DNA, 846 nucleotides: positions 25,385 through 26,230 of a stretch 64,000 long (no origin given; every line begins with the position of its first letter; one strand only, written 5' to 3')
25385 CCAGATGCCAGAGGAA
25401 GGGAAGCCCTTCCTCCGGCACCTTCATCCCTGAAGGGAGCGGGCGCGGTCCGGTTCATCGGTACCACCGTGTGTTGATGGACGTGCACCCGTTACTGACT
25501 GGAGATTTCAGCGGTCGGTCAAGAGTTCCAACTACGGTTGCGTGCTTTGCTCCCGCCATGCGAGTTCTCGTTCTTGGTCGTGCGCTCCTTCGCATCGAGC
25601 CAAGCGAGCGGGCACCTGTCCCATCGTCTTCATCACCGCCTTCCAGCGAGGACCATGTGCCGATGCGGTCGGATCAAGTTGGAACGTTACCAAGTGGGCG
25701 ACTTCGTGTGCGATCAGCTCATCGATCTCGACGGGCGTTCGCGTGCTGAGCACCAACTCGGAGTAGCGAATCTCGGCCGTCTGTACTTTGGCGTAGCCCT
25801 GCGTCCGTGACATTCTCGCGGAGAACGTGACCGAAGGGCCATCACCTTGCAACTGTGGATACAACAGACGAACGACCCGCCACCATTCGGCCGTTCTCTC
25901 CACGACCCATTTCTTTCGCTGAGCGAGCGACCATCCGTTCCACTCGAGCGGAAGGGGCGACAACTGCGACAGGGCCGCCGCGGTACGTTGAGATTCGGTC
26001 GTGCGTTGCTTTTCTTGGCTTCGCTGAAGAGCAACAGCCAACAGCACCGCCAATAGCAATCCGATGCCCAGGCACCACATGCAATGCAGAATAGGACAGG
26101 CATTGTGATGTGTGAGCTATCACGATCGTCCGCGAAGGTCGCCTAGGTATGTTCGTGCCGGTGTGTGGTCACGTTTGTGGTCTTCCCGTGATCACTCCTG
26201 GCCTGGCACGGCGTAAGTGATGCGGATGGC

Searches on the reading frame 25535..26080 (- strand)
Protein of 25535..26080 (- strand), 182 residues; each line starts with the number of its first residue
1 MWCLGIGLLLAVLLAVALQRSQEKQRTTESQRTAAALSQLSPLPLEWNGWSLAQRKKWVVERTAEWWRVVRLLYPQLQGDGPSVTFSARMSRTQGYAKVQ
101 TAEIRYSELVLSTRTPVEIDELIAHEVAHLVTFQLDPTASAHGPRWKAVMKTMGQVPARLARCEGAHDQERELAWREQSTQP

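Call 3: search_protein_families(library=pfam, proteins=[window:25535-26080:-], max_evalue=1)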
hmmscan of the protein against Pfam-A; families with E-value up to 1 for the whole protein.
window:25535-26080:- (182 aa): 1 family
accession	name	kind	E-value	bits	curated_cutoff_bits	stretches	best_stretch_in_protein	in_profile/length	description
PF10263.15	SprT-like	-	1.4e-17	63.9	25.6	1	82-157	21-99/108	SprT-like family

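Call 4: search_protein_families(library=padloc, proteins=[window:25535-26080:-], max_evalue=1)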
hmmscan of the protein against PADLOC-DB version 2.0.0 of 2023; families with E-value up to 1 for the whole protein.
window:25535-26080:- (182 aa): 0 families

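Call 7: search_protein_families(library=ncbifam, proteins=[window:25535-26080:-], max_evalue=0.01)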
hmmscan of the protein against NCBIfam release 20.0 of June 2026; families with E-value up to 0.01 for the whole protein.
window:25535-26080:- (182 aa): 1 family
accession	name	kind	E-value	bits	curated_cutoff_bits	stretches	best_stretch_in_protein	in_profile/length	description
NF003421.0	PRK04860.1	equivalog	6.8e-13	48.5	175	1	81-160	35-113/170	SprT family zinc-dependent metalloprotease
